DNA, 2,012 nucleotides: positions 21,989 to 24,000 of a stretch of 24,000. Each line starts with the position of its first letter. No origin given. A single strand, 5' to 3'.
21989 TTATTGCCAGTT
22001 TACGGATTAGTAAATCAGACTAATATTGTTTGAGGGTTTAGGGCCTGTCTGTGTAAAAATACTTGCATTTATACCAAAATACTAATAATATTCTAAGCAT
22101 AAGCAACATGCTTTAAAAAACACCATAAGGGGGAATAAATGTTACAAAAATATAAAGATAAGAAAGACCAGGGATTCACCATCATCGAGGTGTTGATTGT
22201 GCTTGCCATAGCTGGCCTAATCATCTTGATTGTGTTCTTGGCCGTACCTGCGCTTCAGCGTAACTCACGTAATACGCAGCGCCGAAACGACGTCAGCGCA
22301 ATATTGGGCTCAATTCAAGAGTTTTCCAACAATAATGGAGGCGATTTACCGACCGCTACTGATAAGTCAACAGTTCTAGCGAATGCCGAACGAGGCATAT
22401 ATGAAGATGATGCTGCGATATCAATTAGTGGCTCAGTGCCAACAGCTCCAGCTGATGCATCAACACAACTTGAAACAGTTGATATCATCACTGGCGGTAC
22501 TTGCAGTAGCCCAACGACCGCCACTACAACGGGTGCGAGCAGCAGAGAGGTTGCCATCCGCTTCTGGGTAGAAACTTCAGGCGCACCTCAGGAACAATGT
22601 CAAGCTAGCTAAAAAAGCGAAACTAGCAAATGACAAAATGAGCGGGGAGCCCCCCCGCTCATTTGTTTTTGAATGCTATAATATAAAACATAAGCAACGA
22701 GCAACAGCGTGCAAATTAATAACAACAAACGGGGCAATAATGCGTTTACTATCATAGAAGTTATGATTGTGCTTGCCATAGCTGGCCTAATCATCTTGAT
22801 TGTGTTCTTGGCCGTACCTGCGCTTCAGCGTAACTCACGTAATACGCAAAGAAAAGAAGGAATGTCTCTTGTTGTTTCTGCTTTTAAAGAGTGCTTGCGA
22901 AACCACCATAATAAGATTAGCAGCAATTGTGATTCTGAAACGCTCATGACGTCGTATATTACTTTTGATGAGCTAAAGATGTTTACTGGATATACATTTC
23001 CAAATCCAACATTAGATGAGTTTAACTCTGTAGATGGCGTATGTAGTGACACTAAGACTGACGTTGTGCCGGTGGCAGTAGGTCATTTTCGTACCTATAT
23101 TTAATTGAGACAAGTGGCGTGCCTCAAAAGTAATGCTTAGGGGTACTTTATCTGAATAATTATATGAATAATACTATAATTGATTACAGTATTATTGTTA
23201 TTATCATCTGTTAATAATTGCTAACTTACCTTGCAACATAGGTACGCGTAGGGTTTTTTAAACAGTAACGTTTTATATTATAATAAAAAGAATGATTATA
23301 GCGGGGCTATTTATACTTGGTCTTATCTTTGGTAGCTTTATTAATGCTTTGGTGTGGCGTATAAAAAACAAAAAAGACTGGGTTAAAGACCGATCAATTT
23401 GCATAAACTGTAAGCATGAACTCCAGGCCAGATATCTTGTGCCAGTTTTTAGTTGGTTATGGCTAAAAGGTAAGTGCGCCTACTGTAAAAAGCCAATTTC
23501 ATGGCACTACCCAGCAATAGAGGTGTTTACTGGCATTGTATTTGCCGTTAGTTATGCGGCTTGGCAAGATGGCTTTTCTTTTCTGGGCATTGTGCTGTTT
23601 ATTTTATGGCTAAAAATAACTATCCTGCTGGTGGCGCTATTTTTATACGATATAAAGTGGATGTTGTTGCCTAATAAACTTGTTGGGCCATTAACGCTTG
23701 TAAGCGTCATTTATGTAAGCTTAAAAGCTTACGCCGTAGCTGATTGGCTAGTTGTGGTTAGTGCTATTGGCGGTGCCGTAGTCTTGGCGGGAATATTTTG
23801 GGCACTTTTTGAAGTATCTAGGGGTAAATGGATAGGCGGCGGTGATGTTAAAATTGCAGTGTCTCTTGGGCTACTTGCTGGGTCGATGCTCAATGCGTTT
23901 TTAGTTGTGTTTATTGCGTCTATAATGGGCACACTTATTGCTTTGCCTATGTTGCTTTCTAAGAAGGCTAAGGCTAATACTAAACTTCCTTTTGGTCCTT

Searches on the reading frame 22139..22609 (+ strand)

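Call 20: search_protein_families(library=ncbifam, proteins=[window:22139-22609:+], max_evalue=1)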
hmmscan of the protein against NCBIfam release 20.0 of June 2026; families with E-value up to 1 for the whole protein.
window:22139-22609:+ (157 aa): 15 families
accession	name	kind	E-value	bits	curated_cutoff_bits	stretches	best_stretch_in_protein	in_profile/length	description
TIGR01708.2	typeII_sec_gspH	equivalog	2.7e-07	30.7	80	1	11-70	2-61/169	type II secretion system minor pseudopilin GspH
NF007848.0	PRK10557.1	equivalog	8.4e-07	28.5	120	1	4-52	4-52/192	prepilin peptidase-dependent protein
TIGR02532.1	IV_pilin_GFxxxE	domain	2.4e-06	27.1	16.3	1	11-32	2-23/24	prepilin-type N-terminal cleavage/methylation domain-containing protein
TIGR01710.1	typeII_sec_gspG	equivalog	1.1e-05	25.5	88.85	1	11-78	1-67/134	type II secretion system major pseudopilin GspG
NF040982.1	ComGD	equivalog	2.1e-05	24.9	70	1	11-70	2-61/139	competence type IV pilus minor pilin ComGD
NF040999.1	pilin_ComGC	equivalog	3.6e-05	23.9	75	1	11-51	2-39/84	competence type IV pilus major pilin ComGC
NF041013.1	T4P_ComGE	equivalog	0.00012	22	49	1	8-61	1-51/83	competence type IV pilus minor pilin ComGE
NF041002.1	pilin_ComGF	equivalog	0.0011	19.2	80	1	11-52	2-43/139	competence type IV pilus minor pilin ComGF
NF041775.1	typeIV_PilA_Myxo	equivalog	0.0026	17.8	400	1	9-62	9-62/214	type IV pilin protein PilA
NF007862.0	PRK10574.1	equivalog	0.0053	16.9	138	1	8-42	2-33/145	prepilin peptidase-dependent pilin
NF007800.0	PRK10506.1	equivalog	0.007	16.2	158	1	6-65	4-63/163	prepilin peptidase-dependent protein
TIGR01707.1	gspI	equivalog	0.0075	16.7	44.35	1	12-40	1-29/101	type II secretion system minor pseudopilin GspI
NF038304.1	EPS_HpsC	equivalog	0.0081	15.8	200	1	4-45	14-56/318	hormogonium polysaccharide secretion pseudopilin HpsC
TIGR02596.1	TIGR02596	subfamily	0.046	13.8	70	1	13-44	1-32/196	Verru_Chthon cassette protein D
NF041840.1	rnfG_Methano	equivalog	0.085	12.4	230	0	9-76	6-72/189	Rnf electron transport complex subunit RnfG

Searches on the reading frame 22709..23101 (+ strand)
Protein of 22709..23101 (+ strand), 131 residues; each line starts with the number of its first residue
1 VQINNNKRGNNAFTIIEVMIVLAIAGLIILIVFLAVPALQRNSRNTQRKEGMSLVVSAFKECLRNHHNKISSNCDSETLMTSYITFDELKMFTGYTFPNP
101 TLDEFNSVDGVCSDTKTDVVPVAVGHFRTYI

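Call 20: search_protein_families(library=ncbifam, proteins=[window:22709-23101:+], max_evalue=1)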
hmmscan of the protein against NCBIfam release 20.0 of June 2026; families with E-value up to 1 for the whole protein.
window:22709-23101:+ (131 aa): 13 families
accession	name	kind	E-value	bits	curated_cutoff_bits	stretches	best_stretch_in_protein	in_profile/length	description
NF040999.1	pilin_ComGC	equivalog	6e-06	26.4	75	1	11-67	2-57/84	competence type IV pilus major pilin ComGC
NF041013.1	T4P_ComGE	equivalog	1.8e-05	24.8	49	1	9-70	2-60/83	competence type IV pilus minor pilin ComGE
NF007848.0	PRK10557.1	equivalog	2e-05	24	120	1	5-56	5-56/192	prepilin peptidase-dependent protein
TIGR01708.2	typeII_sec_gspH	equivalog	5.3e-05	23.3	80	1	13-46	4-37/169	type II secretion system minor pseudopilin GspH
TIGR02532.1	IV_pilin_GFxxxE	domain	6.7e-05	22.6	16.3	1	12-32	3-23/24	prepilin-type N-terminal cleavage/methylation domain-containing protein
NF040982.1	ComGD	equivalog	0.0003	21.2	70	1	10-47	1-38/139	competence type IV pilus minor pilin ComGD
NF041002.1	pilin_ComGF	equivalog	0.00034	20.8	80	1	10-79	1-72/139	competence type IV pilus minor pilin ComGF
NF041775.1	typeIV_PilA_Myxo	equivalog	0.0011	18.9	400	1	7-60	7-60/214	type IV pilin protein PilA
TIGR01710.1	typeII_sec_gspG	equivalog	0.0015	18.6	88.85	1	12-63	2-49/134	type II secretion system major pseudopilin GspG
NF046084.1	XrtY_assoc_Wzy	equivalog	0.0015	17.2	420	1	20-121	246-346/472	exosortase Y-associated Wzy-like protein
NF007862.0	PRK10574.1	equivalog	0.02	15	138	1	11-45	5-36/145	prepilin peptidase-dependent pilin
TIGR02596.1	TIGR02596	subfamily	0.024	14.7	70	1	13-43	1-31/196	Verru_Chthon cassette protein D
TIGR01707.1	gspI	equivalog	0.064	13.8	44.35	1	13-56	2-44/101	type II secretion system minor pseudopilin GspI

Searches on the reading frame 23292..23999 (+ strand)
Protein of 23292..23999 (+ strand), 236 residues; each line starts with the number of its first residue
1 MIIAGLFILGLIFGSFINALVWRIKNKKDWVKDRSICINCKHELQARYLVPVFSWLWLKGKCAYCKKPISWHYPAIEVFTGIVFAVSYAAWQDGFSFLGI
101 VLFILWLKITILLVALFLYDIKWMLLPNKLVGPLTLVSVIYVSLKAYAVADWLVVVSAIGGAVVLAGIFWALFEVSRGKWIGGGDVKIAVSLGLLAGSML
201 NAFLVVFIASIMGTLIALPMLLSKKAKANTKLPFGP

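Call 83: search_protein_families(library=pfam, proteins=[window:23292-23999:+], max_evalue=0.01)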
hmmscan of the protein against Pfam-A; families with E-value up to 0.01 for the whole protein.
window:23292-23999:+ (236 aa): 2 families
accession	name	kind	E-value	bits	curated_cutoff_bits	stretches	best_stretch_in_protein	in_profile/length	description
PF06750.18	A24_N_bact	-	4e-29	100.9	23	1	8-89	1-82/84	Bacterial Peptidase A24 N-terminal domain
PF01478.23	Peptidase_A24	-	3.3e-13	50.4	26.5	1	109-218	3-104/104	Type IV leader peptidase family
